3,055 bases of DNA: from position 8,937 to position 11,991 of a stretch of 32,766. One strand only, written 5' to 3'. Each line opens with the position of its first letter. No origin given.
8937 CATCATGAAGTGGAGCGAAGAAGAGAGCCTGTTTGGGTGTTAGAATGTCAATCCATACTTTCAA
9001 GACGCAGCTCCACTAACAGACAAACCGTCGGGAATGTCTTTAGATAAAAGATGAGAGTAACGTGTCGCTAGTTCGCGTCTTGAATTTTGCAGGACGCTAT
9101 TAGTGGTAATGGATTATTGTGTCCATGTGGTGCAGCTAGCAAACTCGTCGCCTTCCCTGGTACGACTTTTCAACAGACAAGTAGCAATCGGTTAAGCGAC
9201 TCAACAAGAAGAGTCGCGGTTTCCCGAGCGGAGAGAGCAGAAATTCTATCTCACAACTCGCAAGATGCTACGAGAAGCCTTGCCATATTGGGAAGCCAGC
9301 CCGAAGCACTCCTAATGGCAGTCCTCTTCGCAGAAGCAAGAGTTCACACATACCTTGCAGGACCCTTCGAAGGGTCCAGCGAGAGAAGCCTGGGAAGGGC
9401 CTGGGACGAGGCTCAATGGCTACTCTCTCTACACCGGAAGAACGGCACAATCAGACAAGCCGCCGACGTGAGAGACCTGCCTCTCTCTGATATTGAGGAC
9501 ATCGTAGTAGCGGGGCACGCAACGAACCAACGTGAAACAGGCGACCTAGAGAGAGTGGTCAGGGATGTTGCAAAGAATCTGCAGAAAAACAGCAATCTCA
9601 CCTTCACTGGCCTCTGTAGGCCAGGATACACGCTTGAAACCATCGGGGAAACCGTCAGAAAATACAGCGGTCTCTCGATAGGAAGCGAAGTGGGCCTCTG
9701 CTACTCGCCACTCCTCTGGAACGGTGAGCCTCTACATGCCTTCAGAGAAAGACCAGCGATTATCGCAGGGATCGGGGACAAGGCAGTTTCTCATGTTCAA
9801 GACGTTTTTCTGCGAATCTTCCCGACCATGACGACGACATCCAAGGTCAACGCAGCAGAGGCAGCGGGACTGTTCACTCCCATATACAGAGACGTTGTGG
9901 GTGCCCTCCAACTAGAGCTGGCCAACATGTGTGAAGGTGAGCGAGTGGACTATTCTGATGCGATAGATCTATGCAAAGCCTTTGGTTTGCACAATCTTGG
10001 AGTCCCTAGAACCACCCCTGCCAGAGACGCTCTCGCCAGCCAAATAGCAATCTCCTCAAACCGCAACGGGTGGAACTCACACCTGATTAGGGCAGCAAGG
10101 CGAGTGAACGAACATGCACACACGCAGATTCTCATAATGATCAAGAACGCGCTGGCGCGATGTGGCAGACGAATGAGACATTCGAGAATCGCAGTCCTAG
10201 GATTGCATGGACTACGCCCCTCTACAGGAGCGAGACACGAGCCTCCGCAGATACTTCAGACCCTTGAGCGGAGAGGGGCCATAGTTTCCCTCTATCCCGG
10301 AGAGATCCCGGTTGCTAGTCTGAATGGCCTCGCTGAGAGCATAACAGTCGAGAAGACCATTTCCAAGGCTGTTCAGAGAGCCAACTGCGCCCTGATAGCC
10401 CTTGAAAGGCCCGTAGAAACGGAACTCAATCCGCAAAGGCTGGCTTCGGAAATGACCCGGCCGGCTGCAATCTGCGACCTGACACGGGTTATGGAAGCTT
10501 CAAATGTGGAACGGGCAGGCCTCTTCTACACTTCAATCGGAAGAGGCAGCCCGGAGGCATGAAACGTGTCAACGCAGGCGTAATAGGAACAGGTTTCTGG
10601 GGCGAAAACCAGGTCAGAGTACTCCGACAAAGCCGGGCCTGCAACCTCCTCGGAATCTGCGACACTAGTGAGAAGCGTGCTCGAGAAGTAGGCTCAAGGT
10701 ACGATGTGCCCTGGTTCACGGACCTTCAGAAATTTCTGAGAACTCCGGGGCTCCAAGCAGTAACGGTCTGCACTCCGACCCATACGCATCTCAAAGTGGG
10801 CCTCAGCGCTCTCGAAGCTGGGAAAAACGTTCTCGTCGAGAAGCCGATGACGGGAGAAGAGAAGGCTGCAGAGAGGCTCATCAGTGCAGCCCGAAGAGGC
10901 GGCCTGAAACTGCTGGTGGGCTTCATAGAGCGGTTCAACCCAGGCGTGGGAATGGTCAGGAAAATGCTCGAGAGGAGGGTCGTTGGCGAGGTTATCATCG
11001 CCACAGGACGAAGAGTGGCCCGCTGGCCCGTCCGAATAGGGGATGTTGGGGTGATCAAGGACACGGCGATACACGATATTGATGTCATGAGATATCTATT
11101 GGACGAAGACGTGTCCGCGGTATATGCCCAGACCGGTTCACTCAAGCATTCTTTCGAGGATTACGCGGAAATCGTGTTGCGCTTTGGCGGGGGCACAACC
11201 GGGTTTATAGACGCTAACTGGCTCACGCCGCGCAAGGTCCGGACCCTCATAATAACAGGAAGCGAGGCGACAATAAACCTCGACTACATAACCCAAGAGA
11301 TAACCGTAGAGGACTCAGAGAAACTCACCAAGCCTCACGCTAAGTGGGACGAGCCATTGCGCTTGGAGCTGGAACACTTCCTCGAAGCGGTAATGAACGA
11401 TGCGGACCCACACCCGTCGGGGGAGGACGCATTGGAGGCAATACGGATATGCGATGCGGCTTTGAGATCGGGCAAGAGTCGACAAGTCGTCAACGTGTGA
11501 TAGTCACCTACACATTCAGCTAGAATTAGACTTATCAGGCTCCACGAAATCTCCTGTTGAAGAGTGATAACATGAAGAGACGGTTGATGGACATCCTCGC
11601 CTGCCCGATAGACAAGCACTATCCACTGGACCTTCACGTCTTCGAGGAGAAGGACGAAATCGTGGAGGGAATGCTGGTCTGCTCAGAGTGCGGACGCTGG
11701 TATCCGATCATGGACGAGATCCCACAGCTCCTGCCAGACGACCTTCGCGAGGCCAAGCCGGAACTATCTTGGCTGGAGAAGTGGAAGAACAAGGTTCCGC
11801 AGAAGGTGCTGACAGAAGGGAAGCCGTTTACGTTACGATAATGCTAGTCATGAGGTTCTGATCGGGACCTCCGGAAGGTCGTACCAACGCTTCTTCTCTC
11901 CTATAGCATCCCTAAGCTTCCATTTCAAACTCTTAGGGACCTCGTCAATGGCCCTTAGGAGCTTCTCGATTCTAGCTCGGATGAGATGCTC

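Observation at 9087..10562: Full-length dehydrogenase paralog with all cofactor and catalytic motifs erased, translationally coupled to a Gfo/Idh/MocA oxidoreductase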

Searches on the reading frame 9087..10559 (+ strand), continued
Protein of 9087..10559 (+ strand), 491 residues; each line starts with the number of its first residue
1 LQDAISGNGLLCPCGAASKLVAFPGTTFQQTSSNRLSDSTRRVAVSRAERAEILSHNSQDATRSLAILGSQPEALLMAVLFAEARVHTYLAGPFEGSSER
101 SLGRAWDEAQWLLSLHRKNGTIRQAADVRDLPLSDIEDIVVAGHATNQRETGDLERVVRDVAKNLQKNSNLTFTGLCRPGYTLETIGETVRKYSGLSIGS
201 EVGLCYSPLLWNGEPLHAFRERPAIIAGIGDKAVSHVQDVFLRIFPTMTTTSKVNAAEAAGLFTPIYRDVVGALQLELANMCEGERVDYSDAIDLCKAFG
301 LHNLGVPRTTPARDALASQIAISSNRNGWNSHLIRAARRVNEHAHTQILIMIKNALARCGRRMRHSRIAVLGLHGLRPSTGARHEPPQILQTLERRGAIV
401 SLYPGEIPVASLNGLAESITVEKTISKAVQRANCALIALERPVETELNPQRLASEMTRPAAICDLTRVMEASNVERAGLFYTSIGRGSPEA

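Call 12: find_encoding_contigs(protein=P0089, flank=8000, max_places=2)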
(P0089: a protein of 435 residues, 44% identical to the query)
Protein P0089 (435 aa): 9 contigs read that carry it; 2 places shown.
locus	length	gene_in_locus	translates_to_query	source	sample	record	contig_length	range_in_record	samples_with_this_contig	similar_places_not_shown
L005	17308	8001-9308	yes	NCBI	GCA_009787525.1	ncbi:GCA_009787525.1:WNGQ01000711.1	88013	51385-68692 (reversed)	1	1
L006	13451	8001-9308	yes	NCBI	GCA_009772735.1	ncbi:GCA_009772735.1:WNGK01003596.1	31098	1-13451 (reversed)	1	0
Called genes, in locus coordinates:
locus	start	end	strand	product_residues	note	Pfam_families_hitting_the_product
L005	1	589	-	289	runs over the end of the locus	PF02548:Pantoate_transf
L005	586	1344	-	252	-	PF02006:PPS_PS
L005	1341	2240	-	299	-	PF00288:GHMP_kinases_N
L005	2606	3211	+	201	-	PF13248:Zn_ribbon_3 (faint), PF12773:DZR, PF24463:DUF7577 (weak), PF13240:Zn_Ribbon_1 (weak)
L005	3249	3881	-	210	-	-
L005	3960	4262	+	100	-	PF00483:NTP_transferase, PF12804:NTP_transf_3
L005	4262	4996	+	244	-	PF00483:NTP_transferase, PF00132:Hexapep (faint), PF24894:Hexapep_GlmU (weak), PF25084:LbH_EIF2B, PF25087:GMPPB_C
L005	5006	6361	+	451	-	PF02878:PGM_PMM_I, PF02879:PGM_PMM_II, PF02880:PGM_PMM_III, PF00408:PGM_PMM_IV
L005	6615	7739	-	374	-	PF04007:DUF354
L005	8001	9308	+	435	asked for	-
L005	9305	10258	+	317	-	PF01408:GFO_IDH_MocA, PF02894:GFO_IDH_MocA_C, PF22725:GFO_IDH_MocA_C3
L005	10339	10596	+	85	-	PF03966:Trm112p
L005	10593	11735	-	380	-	PF02653:BPD_transp_2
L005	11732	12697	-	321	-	PF02653:BPD_transp_2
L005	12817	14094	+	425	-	PF04348:LppC (weak), PF13458:Peripla_BP_6, PF01094:ANF_receptor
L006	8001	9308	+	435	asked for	-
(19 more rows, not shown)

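Call 17: predict_structure(alignment_id=A1)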
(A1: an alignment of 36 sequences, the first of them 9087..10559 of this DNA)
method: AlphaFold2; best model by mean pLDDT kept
length: 491 residues; sequences in the alignment: 36
mean_pLDDT: 79.7   pTM: 0.77
mean pLDDT of the five models: 79.7, 77.8, 76.6, 74.5, 70.6
residues with pLDDT >= 90: 210; 70-90: 175; 50-70: 37; < 50: 69
segments of 3 or more residues with pLDDT < 50: 1-61, 489-491
pLDDT, mean of each block of 10 residues (from residue 1): 33 28 27 30 37 38 82 95 95 88 78 95 93 92 91 95 94 96 97 96 96 86 93 93 95 95 91 88 84 88 73 85 68 87 86 89 94 70 68 92 78 76 90 88 65 85 82 82 65 40
secondary structure, 60 per line:
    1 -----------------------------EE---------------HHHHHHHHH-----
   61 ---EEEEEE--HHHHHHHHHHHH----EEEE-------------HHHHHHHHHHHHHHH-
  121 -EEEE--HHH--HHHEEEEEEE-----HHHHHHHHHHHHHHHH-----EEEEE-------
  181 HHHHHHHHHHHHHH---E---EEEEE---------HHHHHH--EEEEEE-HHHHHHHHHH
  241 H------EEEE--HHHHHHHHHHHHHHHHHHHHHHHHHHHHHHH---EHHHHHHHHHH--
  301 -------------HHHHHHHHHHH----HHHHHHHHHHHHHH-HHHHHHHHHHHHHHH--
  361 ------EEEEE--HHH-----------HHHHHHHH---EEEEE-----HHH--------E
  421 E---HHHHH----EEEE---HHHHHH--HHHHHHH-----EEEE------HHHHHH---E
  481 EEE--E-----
elements in order: H47-55 E64-69 H72-83 E88-91 H105-119 E122-125 E136-142 H148-163 E169-173 H181-194 E202-206 H216-221 E224-229 H231-241 E248-251 H254-284 H289-298 H314-324 H329-342 H344-358 E367-371 H388-395 E399-403 H425-429 E434-437 H441-446 H449-455 E461-464 H471-476 E480-483

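Call 21: fold_search(model_id=the predicted structure, library=pdb)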
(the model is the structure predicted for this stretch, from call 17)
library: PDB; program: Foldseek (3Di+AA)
matches with E <= 10: 1920; with E <= 0.001: 405
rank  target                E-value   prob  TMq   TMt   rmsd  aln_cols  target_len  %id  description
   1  3g79_A                1.4e-25  1.00  0.57  0.59   7.2       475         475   19  Crystal structure of NDP-N-acetyl-D-galactosaminuronic acid dehydrogenase from Methanosarcina mazei Go1 (released 2009-02-17)
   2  4r16_A                2.8e-25  1.00  0.66  0.76   4.6       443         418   20  Structure of UDP-D-MAnNAc dehdrogeanse from Pyrococcus horikoshii (released 2015-10-14)
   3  4xr9_B                1.2e-23  1.00  0.66  0.70   5.1       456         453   19  Crystal structure of CalS8 from Micromonospora echinospora cocrystallized with NAD and TDP-glucose (released 2015-02-11)
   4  4xrr_A                1.9e-23  1.00  0.69  0.75   4.5       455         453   20  Crystal structure of cals8 from micromonospora echinospora (P294S mutant) (released 2015-02-11)
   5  4xrr_B                2.4e-23  1.00  0.65  0.70   5.4       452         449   19  Crystal structure of cals8 from micromonospora echinospora (P294S mutant) (released 2015-02-11)
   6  4xr9_A                3.8e-23  1.00  0.67  0.72   5.0       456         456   20  Crystal structure of CalS8 from Micromonospora echinospora cocrystallized with NAD and TDP-glucose (released 2015-02-11)
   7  4a7p_A                2.0e-22  1.00  0.64  0.72   5.1       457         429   17  Se-Met derivatized UgdG, UDP-glucose dehydrogenase from Sphingomonas elodea (released 2012-11-21)
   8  4a7p_B                1.2e-21  1.00  0.66  0.74   5.0       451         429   17  Se-Met derivatized UgdG, UDP-glucose dehydrogenase from Sphingomonas elodea (released 2012-11-21)
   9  3vtf                  1.1e-20  1.00  0.62  0.69   5.0       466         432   16  Structure of a UDP-glucose dehydrogenase from the hyperthermophilic archaeon Pyrobaculum islandicum (released 2012-09-19)
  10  9dgz_A                2.2e-20  1.00  0.63  0.67   5.8       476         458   14  The Cryo-EM structure of recombinantly expressed apo hUGDH (released 2025-02-26)
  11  5tjh_B                2.4e-20  1.00  0.63  0.67   6.0       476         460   13  hUGDH A136M Substitution (released 2016-11-02)
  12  2q3e_A                2.7e-20  1.00  0.65  0.69   5.1       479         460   14  Structure of human UDP-glucose dehydrogenase complexed with NADH and UDP-glucose (released 2007-07-03)
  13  2qg4_B                2.9e-20  1.00  0.63  0.67   5.8       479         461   14  Crystal structure of human UDP-glucose dehydrogenase product complex with UDP-glucuronate (released 2007-07-10)
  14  2y0e_A                3.4e-20  1.00  0.64  0.68   5.6       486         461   15  BceC and the final step of UGDs reaction (released 2011-07-27)
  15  3khu_E                3.4e-20  1.00  0.61  0.64   6.1       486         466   14  Crystal structure of human UDP-glucose dehydrogenase Glu161Gln, in complex with thiohemiacetal intermediate (released 2009-11-17)
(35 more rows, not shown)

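Call 23: find_related_loci(query=A1, collection=genome_contigs, flank=6000)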
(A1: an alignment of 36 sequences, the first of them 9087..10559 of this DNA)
Query A1 (491 aa) in genome_contigs; peptide patterns used: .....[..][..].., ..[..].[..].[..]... (x = any residue, [..] = any of these).
62 stretches matched a pattern; 23 encode a relative of the query (tblastn E <= 1e-3); 23 distinct loci.
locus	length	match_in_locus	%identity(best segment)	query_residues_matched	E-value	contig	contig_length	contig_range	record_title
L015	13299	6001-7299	52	56-491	1e-143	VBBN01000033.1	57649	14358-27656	MAG: Candidatus Bathyarchaeota archaeon isolate BA_19 14_1009_16_40cm_scaffold_414, whole genome shotgun sequence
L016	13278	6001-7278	51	65-488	6e-140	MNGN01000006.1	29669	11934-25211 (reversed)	MAG: Crenarchaeota archaeon 13_1_40CM_3_52_17 13_1_40cm_3_scaffold_137, whole genome shotgun sequence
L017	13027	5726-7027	50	57-488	7e-139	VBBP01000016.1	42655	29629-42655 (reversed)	MAG: Candidatus Bathyarchaeota archaeon isolate BA_21 14_1009_12_30cm_scaffold_1354, whole genome shotgun sequence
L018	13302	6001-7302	50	57-488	2e-138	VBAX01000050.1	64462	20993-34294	MAG: Candidatus Bathyarchaeota archaeon isolate BA_3 14_1009_13_20cm_scaffold_35, whole genome shotgun sequence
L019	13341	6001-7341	51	44-488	4e-138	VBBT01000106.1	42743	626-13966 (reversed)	MAG: Candidatus Bathyarchaeota archaeon isolate BA_25 14_0927_12_40cm_scaffold_225, whole genome shotgun sequence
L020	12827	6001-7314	50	53-488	2e-137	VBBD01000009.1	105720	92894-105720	MAG: Candidatus Bathyarchaeota archaeon isolate BA_9 14_0929_09_40cm_scaffold_115, whole genome shotgun sequence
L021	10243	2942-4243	51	57-488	7e-136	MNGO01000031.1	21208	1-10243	MAG: Crenarchaeota archaeon 13_1_40CM_3_52_10 13_1_40cm_3_scaffold_222, whole genome shotgun sequence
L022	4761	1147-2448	50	57-488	6e-136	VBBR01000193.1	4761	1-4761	MAG: Candidatus Bathyarchaeota archaeon isolate BA_23 14_0903_13_30cm_scaffold_13630591, whole genome shotgun sequence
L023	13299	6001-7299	48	57-488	3e-132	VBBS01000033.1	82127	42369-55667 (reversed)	MAG: Candidatus Bathyarchaeota archaeon isolate BA_24 14_0903_09_30cm_scaffold_48, whole genome shotgun sequence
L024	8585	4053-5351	46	57-488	8e-117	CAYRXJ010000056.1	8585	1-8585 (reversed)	MAG TPA_asm: uncultured Candidatus Bathyarchaeia archaeon isolate SRP273308_co1_258 genome assembly, contig: NODE_12483_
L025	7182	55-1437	42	28-488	1e-116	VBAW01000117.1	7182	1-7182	MAG: Candidatus Bathyarchaeota archaeon isolate BA_2 14_0929_02_20cm_scaffold_12216, whole genome shotgun sequence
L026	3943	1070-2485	41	17-488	6e-118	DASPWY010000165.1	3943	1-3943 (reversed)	MAG TPA_asm: Candidatus Bathyarchaeia archaeon isolate SMAG_U11553 k141_514440, whole genome shotgun sequence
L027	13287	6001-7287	44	63-490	2e-112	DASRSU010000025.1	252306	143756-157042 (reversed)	MAG TPA_asm: Candidatus Bathyarchaeia archaeon isolate SMAG_U6295 k141_1094037, whole genome shotgun sequence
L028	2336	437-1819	42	28-488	2e-116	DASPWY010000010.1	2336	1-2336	MAG TPA_asm: Candidatus Bathyarchaeia archaeon isolate SMAG_U11553 k141_600595, whole genome shotgun sequence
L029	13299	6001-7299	43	58-488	6e-110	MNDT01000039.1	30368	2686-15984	MAG: archaeon 13_2_20CM_2_53_6 13_2_20cm_2_scaffold_889, whole genome shotgun sequence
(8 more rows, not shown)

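Call 25: find_encoding_contigs(protein=P0001, flank=3000, max_places=3)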
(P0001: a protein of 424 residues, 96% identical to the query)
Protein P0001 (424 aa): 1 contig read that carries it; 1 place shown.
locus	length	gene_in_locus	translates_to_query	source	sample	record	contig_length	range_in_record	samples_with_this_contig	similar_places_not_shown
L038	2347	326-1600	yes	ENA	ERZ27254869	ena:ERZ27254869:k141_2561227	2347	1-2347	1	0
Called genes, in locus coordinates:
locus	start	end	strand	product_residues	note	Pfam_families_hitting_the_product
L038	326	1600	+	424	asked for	-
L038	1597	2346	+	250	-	?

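Call 26: find_encoding_contigs(protein=P0002, flank=3000, max_places=2)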
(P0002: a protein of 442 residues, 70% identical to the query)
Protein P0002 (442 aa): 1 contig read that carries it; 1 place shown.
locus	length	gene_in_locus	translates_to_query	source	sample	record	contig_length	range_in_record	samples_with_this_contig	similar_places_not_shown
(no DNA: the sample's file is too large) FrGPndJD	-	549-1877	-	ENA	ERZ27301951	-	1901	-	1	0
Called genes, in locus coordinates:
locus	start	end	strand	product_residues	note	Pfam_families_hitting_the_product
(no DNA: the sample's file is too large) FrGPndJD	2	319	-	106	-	?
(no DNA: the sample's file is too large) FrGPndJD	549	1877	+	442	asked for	-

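Call 27: find_encoding_contigs(protein=P0004, flank=6000, max_places=2)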
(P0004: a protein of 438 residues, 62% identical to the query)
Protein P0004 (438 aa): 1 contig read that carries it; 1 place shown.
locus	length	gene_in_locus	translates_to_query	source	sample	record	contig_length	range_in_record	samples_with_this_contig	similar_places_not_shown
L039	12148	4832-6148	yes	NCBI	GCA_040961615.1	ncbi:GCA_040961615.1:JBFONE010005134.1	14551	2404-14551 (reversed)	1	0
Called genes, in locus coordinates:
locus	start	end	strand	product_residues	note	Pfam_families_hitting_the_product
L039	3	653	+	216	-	?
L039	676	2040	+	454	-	PF02878:PGM_PMM_I, PF02879:PGM_PMM_II, PF02880:PGM_PMM_III, PF00408:PGM_PMM_IV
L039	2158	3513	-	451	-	PF01210:NAD_Gly3P_dh_N (faint), PF02737:3HCDH_N (weak), PF03446:NAD_binding_2 (weak), PF03721:UDPG_MGDP_dh_N, PF00984:UDPG_MGDP_dh, PF03720:UDPG_MGDP_dh_C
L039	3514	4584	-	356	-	PF04007:DUF354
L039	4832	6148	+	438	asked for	-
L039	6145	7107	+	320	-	PF01408:GFO_IDH_MocA, PF22725:GFO_IDH_MocA_C3, PF02894:GFO_IDH_MocA_C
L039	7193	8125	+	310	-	PF00578:AhpC-TSA, PF08534:Redoxin, PF13905:Thioredoxin_8, PF17991:Thioredoxin_10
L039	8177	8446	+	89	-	PF03966:Trm112p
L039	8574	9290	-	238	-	PF02463:SMC_N (faint), PF13175:AAA_15 (faint), PF13604:AAA_30 (faint), PF00005:ABC_tran, PF13304:AAA_21 (weak)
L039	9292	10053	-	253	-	PF00005:ABC_tran, PF13304:AAA_21 (faint), PF12399:BCA_ABC_TP_C (weak)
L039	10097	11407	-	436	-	PF13458:Peripla_BP_6, PF01094:ANF_receptor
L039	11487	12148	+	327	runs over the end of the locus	PF02653:BPD_transp_2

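Call 63: search_protein_families(library=ncbifam, proteins=[L039:2161-3513:-], max_evalue=1e-10)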
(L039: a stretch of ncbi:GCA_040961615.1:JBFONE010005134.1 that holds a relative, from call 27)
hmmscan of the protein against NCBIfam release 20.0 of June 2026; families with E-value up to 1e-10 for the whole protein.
L039:2161-3513:- (451 aa): 7 families
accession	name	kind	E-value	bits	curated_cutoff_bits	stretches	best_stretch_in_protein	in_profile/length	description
TIGR03026.1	NDP-sugDHase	subfamily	2.2e-124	415.4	189.8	1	17-431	2-413/413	nucleotide sugar dehydrogenase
NF040825.1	UDPMaNacDH_Arch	equivalog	4.7e-90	302.4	750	1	17-436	2-404/418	UDP-N-acetyl-D-mannosamine dehydrogenase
NF008286.0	PRK11064.1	equivalog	1.8e-66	224.5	459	1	16-417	4-408/420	UDP-N-acetyl-D-mannosamine dehydrogenase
NF011729.0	PRK15182.1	equivalog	1.1e-62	212.2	592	1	16-434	7-417/425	Vi polysaccharide biosynthesis UDP-N-acetylglucosamine C-6 dehydrogenase TviB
NF047673.2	TeichurnBiosyTuaD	equivalog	5.7e-56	190.5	700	1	17-451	3-432/439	UDP-glucose 6-dehydrogenase TuaD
NF041297.1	UDPGDh_AglM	equivalog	3.5e-49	167.9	670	1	17-437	2-421/429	UDP-glucose 6-dehydrogenase AglM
NF011631.0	PRK15057.1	equivalog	1.7e-17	63.6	757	1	18-374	3-340/388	UDP-glucose 6-dehydrogenase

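Call 81: search_protein_representatives(alignment_id=A1)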
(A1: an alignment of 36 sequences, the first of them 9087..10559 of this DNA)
Query: 36 sequences, 439 profile positions. Proteins with E-value up to 0.001 (for the whole library): 2801; up to 1e-10: 744; up to 1e-30: 78. The best 150 are listed.
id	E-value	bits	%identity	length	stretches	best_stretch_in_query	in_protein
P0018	1.2e-195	666.8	-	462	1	2-438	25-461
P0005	2.6e-192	655.8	-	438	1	5-438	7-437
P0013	8.0e-192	654.2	-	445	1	7-438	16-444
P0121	6.3e-162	555.6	-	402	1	37-437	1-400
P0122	9.1e-149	512.3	-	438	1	8-437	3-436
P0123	1.8e-144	498.2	-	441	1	5-437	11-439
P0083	1.6e-124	432.4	-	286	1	151-438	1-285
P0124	5.5e-115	401.0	-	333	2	278-437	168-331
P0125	2.4e-92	326.4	-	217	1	223-438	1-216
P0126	5.3e-70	252.7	-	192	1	103-294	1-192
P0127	2.6e-67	243.9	-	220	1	6-223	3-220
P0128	3.7e-64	233.4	-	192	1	37-228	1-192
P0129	3.2e-52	194.1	-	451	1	8-437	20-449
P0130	3.2e-52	194.1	-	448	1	5-437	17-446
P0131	7.1e-52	193.0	-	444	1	64-438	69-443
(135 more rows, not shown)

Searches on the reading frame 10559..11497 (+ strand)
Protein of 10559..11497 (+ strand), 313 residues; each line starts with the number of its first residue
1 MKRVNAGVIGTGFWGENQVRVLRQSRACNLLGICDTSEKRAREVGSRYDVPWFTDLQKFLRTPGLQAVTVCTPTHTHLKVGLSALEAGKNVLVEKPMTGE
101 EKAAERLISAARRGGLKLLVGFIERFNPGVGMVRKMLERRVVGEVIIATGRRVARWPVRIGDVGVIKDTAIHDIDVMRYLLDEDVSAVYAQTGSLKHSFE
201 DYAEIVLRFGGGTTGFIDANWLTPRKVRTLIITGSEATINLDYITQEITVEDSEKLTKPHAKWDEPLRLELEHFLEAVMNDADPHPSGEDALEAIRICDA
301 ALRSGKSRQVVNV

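Call 3: search_protein_families(library=pfam, proteins=[window:10559-11497:+], max_evalue=0.1)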
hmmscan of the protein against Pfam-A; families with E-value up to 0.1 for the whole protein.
window:10559-11497:+ (313 aa): 4 families
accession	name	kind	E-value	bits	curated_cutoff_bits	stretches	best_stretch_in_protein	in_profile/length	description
PF01408.29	GFO_IDH_MocA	-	6.2e-26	91.9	24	1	5-122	2-120/120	Oxidoreductase family, NAD-binding Rossmann fold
PF22725.1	GFO_IDH_MocA_C3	-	2.6e-17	63.4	27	1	133-239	4-123/124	GFO/IDH/MocA C-terminal domain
PF02894.22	GFO_IDH_MocA_C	-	6.7e-17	62.5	22.9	1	134-313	1-218/218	Oxidoreductase family, C-terminal alpha/beta domain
PF03447.22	NAD_binding_3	-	0.00034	21.8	24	1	10-120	1-115/116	Homoserine dehydrogenase, NAD binding domain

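Call 4: search_protein_families(library=ncbifam, proteins=[window:10559-11497:+], max_evalue=0.1)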
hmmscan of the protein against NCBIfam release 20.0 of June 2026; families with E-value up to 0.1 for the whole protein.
window:10559-11497:+ (313 aa): 10 families
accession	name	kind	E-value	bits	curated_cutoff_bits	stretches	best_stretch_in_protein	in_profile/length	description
NF040723.1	UDP-GlcNAcDh_Arch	equivalog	1.7e-93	313.5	450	1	5-305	2-301/302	UDP-N-acetylglucosamine 3-dehydrogenase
TIGR04380.1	myo_inos_iolG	equivalog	3.8e-45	154.2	355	1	4-311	2-329/330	inositol 2-dehydrogenase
NF041392.1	XylDh_Gfo6_Halo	equivalog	5.4e-31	107.7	350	1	4-313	17-350/350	D-xylose 1-dehydrogenase Gfo6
NF052479.1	LevoglcsnDh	equivalog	2.2e-22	79.3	650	2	31-192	39-212/386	levoglucosan dehydrogenase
NF052679.1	InsChiInosDhIolG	equivalog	3.9e-22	78.7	540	1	4-306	3-320/343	bifunctional inositol 2-dehydrogenase/D-chiro-inositol 1-dehydrogenase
NF007574.0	PRK10206.1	equivalog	5.6e-13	48.7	352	1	38-150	39-151/345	oxidoreductase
NF008607.0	PRK11579.1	subfamily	1.1e-10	41.1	330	1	4-148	5-148/346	oxidoreductase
NF058561.1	BT_2158_fam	equivalog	1.7e-09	36.8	750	1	4-144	36-176/487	glycoside 3-dehydrogenase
NF058563.1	BT_2159_fam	equivalog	8e-05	21.8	650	1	5-145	2-143/350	disaccharide 3-dehydrogenase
TIGR01761.1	thiaz-red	subfamily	0.0016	18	188.8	1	8-137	8-135/350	thiazolinyl imide reductase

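Call 45: search_solved_structures(query=window:10559-11497:+, max_evalue=1e-10)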
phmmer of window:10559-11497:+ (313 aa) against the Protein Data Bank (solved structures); distinct sequences matched with E-value up to 1e-10: 49.
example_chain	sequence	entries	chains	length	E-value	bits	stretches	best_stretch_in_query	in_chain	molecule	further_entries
3ezy_A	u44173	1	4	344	6.7e-24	87.7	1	5-309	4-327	Dehydrogenase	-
4hkt_A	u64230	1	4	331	2.1e-23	86.1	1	4-310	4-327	Inositol 2-dehydrogenase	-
7xr9_A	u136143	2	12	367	8.4e-20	74.2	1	2-161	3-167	DgpA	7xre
3ec7_A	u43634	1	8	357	1.2e-18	70.4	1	4-208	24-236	Putative Dehydrogenase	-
7bvj_A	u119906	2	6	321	1.7e-18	69.9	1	4-248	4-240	Oxidoreductase, NAD-binding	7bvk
3q2k_A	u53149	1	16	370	1.8e-17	66.5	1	3-265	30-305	oxidoreductase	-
3c1a_A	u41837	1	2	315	2.1e-17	66.4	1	5-251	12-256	Putative oxidoreductase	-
3moi_A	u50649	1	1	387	1.3e-16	63.7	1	3-196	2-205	Probable dehydrogenase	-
6nor_A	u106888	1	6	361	1.6e-16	63.4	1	2-264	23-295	Putative NAD dependent dehydrogenase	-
4h3v_A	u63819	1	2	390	4.1e-16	62.1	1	52-149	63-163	Oxidoreductase domain protein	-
8w9s_A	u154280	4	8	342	1.4e-15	60.3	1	38-307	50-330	NADH-dependent dihydrogenase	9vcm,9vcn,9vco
1evj_A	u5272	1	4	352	2.1e-15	59.8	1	5-312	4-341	GLUCOSE-FRUCTOSE OXIDOREDUCTASE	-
4gqa_A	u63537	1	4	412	5e-15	58.5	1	3-149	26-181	NAD binding Oxidoreductase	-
5a02_A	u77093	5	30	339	5.2e-15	58.5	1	7-310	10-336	ALDOSE-ALDOSE OXIDOREDUCTASE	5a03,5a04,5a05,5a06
5uhw_A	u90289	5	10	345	5.4e-15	58.4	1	4-311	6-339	Oxidoreductase protein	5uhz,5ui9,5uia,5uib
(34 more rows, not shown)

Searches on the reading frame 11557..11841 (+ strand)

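Call 15: search_protein_families(library=pfam, proteins=[window:11557-11841:+], max_evalue=0.001)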
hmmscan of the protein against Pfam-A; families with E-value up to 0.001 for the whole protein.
window:11557-11841:+ (94 aa): 1 family
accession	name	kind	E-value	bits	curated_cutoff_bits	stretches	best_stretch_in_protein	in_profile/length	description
PF03966.22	Trm112p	-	3.8e-15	56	22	1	7-53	1-39/40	Trm112p-like protein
